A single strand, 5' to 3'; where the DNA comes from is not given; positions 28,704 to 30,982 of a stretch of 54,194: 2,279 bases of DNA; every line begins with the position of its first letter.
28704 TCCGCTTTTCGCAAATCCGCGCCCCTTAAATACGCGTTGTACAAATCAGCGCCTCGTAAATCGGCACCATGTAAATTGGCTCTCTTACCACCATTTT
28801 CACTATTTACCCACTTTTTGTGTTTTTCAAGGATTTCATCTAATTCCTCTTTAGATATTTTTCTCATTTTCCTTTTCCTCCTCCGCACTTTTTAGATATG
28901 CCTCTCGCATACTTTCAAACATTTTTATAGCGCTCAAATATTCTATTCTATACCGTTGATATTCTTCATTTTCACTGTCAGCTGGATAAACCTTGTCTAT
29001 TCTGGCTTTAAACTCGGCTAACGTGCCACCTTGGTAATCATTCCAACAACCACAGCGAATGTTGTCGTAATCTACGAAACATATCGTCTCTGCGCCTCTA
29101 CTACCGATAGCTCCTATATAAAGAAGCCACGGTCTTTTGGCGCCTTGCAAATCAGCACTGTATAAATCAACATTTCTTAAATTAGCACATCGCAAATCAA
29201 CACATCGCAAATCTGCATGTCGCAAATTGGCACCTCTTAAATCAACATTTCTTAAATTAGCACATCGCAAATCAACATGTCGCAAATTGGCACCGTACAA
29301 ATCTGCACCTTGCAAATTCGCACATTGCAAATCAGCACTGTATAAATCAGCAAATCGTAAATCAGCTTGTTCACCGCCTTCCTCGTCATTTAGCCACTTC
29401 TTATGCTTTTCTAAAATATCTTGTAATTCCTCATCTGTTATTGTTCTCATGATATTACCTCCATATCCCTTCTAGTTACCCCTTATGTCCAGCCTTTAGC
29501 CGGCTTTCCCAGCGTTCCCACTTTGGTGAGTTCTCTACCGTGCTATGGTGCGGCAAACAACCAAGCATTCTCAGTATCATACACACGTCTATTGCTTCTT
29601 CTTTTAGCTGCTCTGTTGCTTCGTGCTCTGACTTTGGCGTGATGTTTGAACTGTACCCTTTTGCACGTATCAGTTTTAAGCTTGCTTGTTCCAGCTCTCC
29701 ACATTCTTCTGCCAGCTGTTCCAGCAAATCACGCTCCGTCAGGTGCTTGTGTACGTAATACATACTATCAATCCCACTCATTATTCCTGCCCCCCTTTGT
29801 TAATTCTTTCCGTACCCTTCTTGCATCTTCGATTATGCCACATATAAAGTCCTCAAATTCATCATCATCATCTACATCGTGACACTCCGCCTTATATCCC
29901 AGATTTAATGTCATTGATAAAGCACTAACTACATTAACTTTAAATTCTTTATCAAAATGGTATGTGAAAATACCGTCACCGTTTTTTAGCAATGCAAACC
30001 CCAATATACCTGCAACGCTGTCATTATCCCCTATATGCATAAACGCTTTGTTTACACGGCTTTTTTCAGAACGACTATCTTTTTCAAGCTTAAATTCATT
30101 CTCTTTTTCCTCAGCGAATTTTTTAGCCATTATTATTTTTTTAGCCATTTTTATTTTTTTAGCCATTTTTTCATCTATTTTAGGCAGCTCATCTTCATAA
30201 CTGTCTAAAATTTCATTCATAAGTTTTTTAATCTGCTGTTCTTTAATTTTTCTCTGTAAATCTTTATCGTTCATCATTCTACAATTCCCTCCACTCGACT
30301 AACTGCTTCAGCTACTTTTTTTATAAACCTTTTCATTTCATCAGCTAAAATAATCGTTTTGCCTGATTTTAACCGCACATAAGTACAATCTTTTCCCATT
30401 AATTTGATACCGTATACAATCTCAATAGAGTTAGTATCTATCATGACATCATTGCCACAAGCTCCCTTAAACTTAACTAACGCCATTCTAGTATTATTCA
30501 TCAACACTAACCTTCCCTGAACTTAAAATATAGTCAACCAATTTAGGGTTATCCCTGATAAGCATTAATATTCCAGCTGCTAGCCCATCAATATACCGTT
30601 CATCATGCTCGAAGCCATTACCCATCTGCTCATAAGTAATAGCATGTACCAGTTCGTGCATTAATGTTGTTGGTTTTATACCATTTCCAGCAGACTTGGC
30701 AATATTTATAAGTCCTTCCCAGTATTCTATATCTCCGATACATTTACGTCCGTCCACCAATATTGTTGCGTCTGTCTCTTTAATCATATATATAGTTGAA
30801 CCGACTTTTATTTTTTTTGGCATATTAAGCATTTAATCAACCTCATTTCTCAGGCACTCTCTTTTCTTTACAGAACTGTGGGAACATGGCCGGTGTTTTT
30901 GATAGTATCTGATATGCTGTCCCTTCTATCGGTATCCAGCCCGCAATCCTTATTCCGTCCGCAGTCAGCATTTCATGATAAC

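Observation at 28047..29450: Two tandem pentapeptide-repeat proteins in the early region, the second split by a frame change at a T-run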

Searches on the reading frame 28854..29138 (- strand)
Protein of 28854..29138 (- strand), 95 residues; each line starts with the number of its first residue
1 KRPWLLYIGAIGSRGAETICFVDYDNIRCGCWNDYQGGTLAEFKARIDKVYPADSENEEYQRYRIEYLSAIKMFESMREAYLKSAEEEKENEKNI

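Call 24: find_homologous_proteins(query=window:28854-29138:-, max_evalue=0.001)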
Query seq(95 aa) (95 aa): 19 proteins with E <= 0.001 among 19 candidates.
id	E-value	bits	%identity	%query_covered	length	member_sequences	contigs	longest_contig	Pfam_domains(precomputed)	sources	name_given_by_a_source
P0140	2.3e-44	167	89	86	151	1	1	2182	PF00805.29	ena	-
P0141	8.8e-44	166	90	86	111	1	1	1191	PF00805.29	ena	-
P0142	2.0e-43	165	90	86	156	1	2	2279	PF00805.29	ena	-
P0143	2.5e-43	164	85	91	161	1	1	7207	PF00805.29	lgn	-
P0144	6.1e-41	157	80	93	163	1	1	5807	PF00805.29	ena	-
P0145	8.9e-41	156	79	94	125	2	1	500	PF00805.29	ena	-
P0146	6.4e-40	153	82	86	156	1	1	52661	PF00805.29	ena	-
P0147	2.8e-39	151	78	92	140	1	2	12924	-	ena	-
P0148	1.1e-38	149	81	85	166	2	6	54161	PF00805.29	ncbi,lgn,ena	-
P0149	3.5e-38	148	75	93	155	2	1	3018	PF00805.29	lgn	-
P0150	9.1e-38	146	76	92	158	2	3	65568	PF00805.29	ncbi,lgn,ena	-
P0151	4.4e-37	144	77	88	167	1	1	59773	PF00805.29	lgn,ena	-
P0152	2.4e-36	142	72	93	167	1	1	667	PF00805.29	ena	-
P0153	2.2e-35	139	73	89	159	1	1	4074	PF00805.29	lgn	-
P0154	2.5e-34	135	71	94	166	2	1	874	PF13599.14,PF00805.29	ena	-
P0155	7.5e-34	134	73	86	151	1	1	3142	PF00805.29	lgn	-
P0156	1.4e-33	133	72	89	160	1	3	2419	PF00805.29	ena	-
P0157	1.5e-33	133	75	84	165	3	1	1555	PF00805.29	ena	-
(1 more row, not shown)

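Call 39: search_protein_representatives(protein=window:28854-29138:-)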
Query: 95 residues. Proteins with E-value up to 0.001 (for the whole library): 84; up to 1e-10: 29; up to 1e-30: 2. The best 84 are listed.
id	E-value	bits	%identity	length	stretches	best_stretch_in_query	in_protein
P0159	2.8e-42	159.2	82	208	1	2-90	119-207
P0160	2.0e-36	140.4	74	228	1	1-86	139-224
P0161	1.4e-28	115.3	63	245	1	2-90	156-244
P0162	2.1e-28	114.7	60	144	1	3-87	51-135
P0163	3.5e-28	114.0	65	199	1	3-84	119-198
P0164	3.7e-26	107.5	58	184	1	2-85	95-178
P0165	5.9e-23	97.2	66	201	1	3-87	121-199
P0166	6.9e-23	97.0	54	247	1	2-84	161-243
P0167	1.5e-17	79.9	61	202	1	2-92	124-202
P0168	1.1e-16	77.1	51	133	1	6-83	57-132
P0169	1.4e-16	76.8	54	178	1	6-88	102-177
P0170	7.4e-16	74.5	59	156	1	5-81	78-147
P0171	7.8e-16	74.4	49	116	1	5-87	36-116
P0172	1.5e-15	73.6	59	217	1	6-79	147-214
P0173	1.5e-15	73.5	54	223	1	6-79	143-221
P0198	2.5e-08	50.4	39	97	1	6-83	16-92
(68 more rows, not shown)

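Call 42: search_protein_families(library=pfam, alignment_id=A2, max_evalue=0.001)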
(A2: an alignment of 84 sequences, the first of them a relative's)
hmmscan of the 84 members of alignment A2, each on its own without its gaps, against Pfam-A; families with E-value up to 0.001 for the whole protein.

A. member 1, P0159 (208 aa): 2 families
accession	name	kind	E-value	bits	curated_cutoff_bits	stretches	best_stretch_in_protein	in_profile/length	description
PF00436.31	SSB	-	2.3e-23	82.7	26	1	1-79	1-84/104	Single-strand binding protein family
PF00805.28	Pentapeptide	-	4.8e-10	39.3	20.2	1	77-109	2-34/40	Pentapeptide repeats (8 copies)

B. families by the number of members that match (of 84 scanned): 8 families
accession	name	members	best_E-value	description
PF00805.28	Pentapeptide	64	3.8e-52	Pentapeptide repeats (8 copies)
PF13599.13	Pentapeptide_4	52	1.8e-22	Pentapeptide repeat region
PF13576.12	Pentapeptide_3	42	2.2e-15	Pentapeptide repeats (9 copies)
PF23894.2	LD_SV2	8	3.5e-08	SV2A/B/C luminal domain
PF25296.1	Decapeptide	8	4.7e-08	Decapeptide repeat region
PF00436.31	SSB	1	2.3e-23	Single-strand binding protein family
PF12799.13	LRR_4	1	3e-08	Leucine Rich repeats (2 copies)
PF15933.10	RnlB_antitoxin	1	0.00041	Antitoxin to bacterial toxin RNase LS or RnlA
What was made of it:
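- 28854..29138 (-): C-domain of PRP1 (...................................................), the family-defining module of unknown function. 84 representative clusters carry it, nearly always at the C-terminal end; 64 of 84 have PF00805 upstream (calls 39, 42).
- Tried and rejected: A single weak RnlB_antitoxin hit in 1 of 84 members was disregarded (call 42).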

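Call 49: find_encoding_contigs(protein=P0146, flank=5000, max_places=3)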
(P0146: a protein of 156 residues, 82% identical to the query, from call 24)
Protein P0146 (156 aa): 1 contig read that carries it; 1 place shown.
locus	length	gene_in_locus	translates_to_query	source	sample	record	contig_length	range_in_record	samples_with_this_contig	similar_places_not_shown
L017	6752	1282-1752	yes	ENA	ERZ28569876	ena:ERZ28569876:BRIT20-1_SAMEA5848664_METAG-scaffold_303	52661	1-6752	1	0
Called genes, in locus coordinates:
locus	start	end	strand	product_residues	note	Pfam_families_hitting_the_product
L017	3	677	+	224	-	?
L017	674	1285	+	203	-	PF00805:Pentapeptide, PF13599:Pentapeptide_4 (weak), PF00805:Pentapeptide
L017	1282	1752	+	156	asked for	PF00805:Pentapeptide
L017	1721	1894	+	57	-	-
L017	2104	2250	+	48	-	-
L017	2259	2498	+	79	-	-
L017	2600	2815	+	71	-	-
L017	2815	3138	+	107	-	-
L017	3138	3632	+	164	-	PF05263:DUF722 (weak), PF08281:Sigma70_r4_2, PF04545:Sigma70_r4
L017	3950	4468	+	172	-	PF03592:Terminase_2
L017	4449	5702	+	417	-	PF04466:Terminase_3, PF17288:Terminase_3C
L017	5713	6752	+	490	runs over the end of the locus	PF05133:SPP1_portal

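Call 55: search_solved_structures(query=window:28854-29138:-, max_evalue=1)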
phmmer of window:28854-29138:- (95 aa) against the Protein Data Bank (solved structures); distinct sequences matched with E-value up to 1: 0.

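Call 69: predict_structure(alignment_id=A3)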
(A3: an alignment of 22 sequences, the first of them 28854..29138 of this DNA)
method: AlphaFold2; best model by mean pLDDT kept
length: 95 residues; sequences in the alignment: 22
mean_pLDDT: 76.1   pTM: 0.65
mean pLDDT of the five models: 76.1, 74.6, 72.7, 72.6, 71.0
residues with pLDDT >= 90: 15; 70-90: 53; 50-70: 21; < 50: 6
segments of 3 or more residues with pLDDT < 50: 15-17
pLDDT, mean of each block of 10 residues (from residue 1): 57 50 67 80 90 93 86 81 82 73
secondary structure, 60 per line:
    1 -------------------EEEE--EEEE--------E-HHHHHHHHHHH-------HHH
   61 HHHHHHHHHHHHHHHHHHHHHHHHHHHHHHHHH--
elements in order: E20-23 E26-29 H40-50 H58-93

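Call 75: fold_search(model_id=the predicted structure, library=pdb)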
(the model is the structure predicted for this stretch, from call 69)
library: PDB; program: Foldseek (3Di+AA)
matches with E <= 10: 31; with E <= 0.001: 0
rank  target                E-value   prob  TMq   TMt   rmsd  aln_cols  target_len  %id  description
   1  8iwv                  3.5e+00  0.03  0.21  0.10   9.0        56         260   18  Crystal structure of BlaA-1 APO (released 2024-04-03)
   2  3j9m_AK               4.0e+00  0.14  0.26  0.25   2.3        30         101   20  Structure of the human mitochondrial ribosome (class 1) (released 2015-04-15)
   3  7kmw_C                4.0e+00  0.02  0.17  0.09  10.9        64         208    8  Crystal structure of IspD from Mycobacterium paratuberculosis (released 2020-11-11)
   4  7tbx_B                4.6e+00  0.06  0.23  0.12   3.8        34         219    6  Crystal structure of D179Y KPC-2 beta-lactamase (released 2022-03-02)
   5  9rms_E                4.6e+00  0.02  0.23  0.14  12.5        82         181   11  GluA4 in complex with TARP-2, Resting II state, structure of TMD/LBD domains (released 2025-09-24)
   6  5gl9                  4.9e+00  0.07  0.20  0.09   3.5        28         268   14  Crystal structure of the class A beta-lactamase PenL (released 2017-02-15)
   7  7tbx_A                4.9e+00  0.06  0.23  0.11   3.7        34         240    6  Crystal structure of D179Y KPC-2 beta-lactamase (released 2022-03-02)
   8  9rn4_E                6.1e+00  0.02  0.23  0.14   9.7        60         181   13  GluA4 in complex with TARP-2, desensitized state, structure of TMD/LBD domains (released 2025-09-24)
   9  8piv_F                6.5e+00  0.03  0.25  0.15  10.4        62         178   16  Homomeric GluA2 flip R/G-unedited Q/R-edited F231A mutant in tandem with TARP gamma-2, desensitized conformation 1 (released 2023-08-30)
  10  5gla_B                6.5e+00  0.02  0.21  0.09   9.3        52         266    8  Crystal structure of the class A beta-lactamase PenL-tTR10 containing 10 residues insertion in omega-loop (released 2017-02-15)
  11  5e2e_A                7.0e+00  0.04  0.21  0.09   5.4        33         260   21  Crystal Structure of Beta-lactamase Precursor BlaA from Yersinia enterocolitica (released 2015-10-28)
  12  9xfy                  7.0e+00  0.04  0.19  0.09   5.7        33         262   27  Crystal structure of Class A beta-lactamase BlaA in complex with ertapenem (imine form) (released 2025-11-12)
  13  3k8x_C                7.5e+00  0.03  0.20  0.04   9.3        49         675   18  Crystal structure of the carboxyltransferase domain of acetyl-coenzyme A carboxylase in complex with tepraloxydim (released 2009-12-01)
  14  6tx1_B                8.0e+00  0.10  0.30  0.11   2.9        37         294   22  HPF1 from Nematostella vectensis (released 2020-02-19)
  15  3w4o                  8.0e+00  0.05  0.20  0.09   3.6        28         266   14  Crystal structure of PenI beta-lactamase from Burkholderia pseudomallei at pH9.5 (released 2013-05-15)
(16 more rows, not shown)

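Call 81: search_protein_families(library=pfam, proteins=[P0198], max_evalue=0.001)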
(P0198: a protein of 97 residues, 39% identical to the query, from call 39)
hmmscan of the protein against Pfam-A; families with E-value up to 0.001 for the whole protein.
P0198 (97 aa): 0 families

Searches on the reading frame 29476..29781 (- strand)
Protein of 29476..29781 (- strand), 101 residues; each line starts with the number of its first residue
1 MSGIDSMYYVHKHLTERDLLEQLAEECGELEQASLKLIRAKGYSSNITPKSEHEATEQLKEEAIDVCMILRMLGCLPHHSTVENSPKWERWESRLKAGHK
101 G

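Call 6: search_protein_families(library=pfam, proteins=[window:29476-29781:-], max_evalue=0.01)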
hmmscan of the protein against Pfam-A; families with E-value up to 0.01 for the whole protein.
window:29476-29781:- (101 aa): 0 families

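Call 36: search_protein_families(library=phrogs, proteins=[window:29476-29781:-], max_evalue=0.001)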
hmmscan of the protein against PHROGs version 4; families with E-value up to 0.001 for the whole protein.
window:29476-29781:- (101 aa): 2 families
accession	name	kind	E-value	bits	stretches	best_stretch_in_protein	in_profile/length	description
phrog_4856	-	other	1.3e-08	35.8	1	11-77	81-145/195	nucleoside triphosphate pyrophosphohydrolase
phrog_2245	-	other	0.00043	21.2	1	20-97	138-207/218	nucleoside triphosphate pyrophosphohydrolase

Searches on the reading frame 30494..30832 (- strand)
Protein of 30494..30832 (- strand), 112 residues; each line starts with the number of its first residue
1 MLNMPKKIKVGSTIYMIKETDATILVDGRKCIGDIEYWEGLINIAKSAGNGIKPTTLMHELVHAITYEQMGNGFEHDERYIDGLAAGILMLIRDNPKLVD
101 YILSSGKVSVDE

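Call 36: search_protein_families(library=phrogs, proteins=[window:30494-30832:-], max_evalue=0.001)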
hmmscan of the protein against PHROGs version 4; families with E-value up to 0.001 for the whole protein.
window:30494-30832:- (112 aa): 1 family
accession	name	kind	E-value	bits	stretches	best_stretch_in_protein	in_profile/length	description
phrog_1233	-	unknown function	2.9e-21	76.9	1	3-109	7-118/306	-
